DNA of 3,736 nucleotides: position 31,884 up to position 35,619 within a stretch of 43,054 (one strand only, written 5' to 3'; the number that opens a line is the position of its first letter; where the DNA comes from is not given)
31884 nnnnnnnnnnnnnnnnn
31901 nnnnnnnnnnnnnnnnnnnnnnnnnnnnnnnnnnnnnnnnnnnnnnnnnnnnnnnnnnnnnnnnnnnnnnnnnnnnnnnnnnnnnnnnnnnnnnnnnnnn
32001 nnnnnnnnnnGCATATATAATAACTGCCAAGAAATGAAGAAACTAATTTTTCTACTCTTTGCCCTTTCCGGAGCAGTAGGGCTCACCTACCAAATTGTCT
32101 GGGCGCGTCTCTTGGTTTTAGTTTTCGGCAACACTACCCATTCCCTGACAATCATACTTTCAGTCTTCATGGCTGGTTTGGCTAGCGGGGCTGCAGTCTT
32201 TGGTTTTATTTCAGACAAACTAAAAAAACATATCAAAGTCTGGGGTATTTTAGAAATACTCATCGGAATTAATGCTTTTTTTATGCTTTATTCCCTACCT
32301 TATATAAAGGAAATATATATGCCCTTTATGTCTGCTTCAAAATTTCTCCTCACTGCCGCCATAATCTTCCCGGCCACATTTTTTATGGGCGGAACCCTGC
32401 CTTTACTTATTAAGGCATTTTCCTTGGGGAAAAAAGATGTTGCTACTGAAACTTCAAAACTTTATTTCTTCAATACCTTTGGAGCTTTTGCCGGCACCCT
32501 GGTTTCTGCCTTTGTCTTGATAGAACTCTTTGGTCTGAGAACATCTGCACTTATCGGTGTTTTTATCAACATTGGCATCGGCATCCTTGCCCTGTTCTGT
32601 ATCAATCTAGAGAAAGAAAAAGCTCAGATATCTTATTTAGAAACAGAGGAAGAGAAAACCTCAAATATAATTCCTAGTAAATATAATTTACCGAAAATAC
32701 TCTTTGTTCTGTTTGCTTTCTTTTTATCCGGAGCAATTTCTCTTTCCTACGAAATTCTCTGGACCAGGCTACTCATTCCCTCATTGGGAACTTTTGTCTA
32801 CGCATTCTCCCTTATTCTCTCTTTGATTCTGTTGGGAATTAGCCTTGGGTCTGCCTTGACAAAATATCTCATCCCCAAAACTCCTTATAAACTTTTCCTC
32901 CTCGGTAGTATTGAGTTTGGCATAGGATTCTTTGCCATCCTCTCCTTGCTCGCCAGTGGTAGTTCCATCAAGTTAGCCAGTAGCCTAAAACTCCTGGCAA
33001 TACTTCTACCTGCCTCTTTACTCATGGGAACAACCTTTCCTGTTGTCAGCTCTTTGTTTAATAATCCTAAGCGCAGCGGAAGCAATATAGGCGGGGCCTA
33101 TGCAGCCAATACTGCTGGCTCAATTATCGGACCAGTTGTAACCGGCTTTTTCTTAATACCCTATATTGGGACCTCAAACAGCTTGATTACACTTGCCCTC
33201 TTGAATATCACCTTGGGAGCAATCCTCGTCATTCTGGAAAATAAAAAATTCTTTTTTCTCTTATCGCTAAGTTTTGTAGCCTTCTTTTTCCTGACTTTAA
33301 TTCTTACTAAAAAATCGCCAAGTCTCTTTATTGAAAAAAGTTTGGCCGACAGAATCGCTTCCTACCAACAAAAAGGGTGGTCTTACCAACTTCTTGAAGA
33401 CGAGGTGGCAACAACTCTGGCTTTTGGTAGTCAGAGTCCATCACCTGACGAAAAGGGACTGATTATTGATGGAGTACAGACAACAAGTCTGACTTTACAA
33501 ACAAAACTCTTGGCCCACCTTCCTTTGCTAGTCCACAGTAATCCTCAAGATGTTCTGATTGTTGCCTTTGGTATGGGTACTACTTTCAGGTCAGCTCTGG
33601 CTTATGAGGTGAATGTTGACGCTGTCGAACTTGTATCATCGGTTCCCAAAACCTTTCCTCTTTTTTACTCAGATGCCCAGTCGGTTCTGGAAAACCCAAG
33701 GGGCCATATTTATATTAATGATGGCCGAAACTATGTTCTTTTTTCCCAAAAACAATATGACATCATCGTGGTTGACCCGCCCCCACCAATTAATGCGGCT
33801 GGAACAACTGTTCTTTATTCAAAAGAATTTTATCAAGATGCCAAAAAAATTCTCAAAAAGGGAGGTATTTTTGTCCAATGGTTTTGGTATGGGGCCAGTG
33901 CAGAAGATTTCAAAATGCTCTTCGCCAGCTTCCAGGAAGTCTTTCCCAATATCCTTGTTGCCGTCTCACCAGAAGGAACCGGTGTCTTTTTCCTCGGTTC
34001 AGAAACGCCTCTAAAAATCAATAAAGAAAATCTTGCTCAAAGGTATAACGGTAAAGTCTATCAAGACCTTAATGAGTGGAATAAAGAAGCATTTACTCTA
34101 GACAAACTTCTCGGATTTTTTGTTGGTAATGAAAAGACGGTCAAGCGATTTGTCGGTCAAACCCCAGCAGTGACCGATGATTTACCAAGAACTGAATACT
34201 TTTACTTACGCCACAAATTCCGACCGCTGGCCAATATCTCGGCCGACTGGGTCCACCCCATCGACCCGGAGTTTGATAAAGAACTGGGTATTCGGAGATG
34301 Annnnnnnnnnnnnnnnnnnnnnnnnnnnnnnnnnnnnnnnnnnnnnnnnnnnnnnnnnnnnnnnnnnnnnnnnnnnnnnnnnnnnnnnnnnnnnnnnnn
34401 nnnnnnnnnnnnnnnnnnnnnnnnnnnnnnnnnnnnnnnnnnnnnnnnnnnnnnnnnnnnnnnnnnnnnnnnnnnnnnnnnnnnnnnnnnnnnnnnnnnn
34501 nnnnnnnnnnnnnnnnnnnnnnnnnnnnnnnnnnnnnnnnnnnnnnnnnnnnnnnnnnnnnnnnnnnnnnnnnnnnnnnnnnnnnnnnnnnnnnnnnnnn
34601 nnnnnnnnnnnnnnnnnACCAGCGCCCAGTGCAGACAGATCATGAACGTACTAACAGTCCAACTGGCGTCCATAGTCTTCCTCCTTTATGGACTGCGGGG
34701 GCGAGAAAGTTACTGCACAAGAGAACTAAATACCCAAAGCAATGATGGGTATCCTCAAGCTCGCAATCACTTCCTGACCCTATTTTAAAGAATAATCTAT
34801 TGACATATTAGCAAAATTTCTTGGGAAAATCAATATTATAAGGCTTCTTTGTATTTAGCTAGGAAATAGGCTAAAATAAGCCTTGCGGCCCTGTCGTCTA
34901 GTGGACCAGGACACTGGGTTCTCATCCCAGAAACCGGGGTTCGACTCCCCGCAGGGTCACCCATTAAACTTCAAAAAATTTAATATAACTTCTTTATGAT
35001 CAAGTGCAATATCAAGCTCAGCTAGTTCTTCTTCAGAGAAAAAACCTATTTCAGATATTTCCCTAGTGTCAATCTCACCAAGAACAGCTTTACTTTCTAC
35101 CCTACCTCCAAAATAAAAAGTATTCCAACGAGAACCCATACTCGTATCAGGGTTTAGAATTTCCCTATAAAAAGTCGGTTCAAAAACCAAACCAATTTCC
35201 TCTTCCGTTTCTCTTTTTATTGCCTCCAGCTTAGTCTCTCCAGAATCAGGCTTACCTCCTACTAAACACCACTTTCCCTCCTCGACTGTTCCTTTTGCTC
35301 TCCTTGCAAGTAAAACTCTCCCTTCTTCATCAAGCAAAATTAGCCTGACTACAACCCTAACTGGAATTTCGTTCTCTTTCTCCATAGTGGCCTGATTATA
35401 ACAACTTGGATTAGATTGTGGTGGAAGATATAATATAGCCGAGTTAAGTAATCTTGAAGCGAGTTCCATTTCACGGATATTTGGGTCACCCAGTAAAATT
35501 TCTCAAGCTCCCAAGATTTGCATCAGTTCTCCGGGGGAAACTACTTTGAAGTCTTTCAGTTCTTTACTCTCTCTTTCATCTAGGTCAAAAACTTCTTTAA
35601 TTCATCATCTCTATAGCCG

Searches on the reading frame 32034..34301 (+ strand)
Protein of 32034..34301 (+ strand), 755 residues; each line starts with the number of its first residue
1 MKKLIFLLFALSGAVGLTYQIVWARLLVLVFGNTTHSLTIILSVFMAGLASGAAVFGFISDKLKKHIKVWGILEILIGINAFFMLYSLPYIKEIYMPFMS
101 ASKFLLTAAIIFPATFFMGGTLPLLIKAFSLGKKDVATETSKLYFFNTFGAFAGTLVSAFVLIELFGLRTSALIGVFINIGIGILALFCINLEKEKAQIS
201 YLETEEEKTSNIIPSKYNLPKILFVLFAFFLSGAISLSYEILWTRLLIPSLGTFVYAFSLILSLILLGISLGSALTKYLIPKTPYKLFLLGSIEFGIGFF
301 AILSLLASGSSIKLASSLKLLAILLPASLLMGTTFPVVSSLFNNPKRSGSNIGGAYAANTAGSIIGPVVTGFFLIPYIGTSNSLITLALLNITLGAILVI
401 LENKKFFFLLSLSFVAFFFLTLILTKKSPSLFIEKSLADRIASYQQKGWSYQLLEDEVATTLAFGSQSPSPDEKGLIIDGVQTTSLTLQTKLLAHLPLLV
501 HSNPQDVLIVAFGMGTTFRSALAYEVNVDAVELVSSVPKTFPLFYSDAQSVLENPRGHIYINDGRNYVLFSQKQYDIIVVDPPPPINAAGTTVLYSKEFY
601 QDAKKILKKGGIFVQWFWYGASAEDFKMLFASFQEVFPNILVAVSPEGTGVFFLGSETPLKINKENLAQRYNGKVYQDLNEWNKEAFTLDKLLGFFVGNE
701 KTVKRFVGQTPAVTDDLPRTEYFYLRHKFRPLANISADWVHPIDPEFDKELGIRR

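Call 12: search_protein_families(library=pfam, proteins=[window:32034-34301:+], max_evalue=0.01)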
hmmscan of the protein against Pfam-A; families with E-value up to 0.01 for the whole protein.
window:32034-34301:+ (755 aa): 2 families
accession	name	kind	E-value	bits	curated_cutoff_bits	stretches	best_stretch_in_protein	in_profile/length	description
PF01564.23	Spermine_synth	-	8.7e-17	61.7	22.9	1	490-615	5-130/186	Spermine/spermidine synthase domain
PF07690.21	MFS_1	-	1.2e-07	31.4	33.4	1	7-367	4-347/347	Major Facilitator Superfamily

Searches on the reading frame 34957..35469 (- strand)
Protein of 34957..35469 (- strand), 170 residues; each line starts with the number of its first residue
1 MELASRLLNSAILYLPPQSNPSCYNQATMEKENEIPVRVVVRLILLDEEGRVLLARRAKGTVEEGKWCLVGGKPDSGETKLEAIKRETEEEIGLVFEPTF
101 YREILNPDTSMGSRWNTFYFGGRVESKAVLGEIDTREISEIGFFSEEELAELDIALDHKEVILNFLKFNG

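Call 12: search_protein_families(library=pfam, proteins=[window:34957-35469:-], max_evalue=0.01)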
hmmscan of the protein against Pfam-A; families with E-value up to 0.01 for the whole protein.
window:34957-35469:- (170 aa): 2 families
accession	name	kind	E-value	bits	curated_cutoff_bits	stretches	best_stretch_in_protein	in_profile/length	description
PF00293.34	NUDIX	-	2.5e-20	73.3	21.1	1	38-164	3-133/134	NUDIX domain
PF14815.12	NUDIX_4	-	8.6e-06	26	35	1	43-94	3-51/113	NUDIX domain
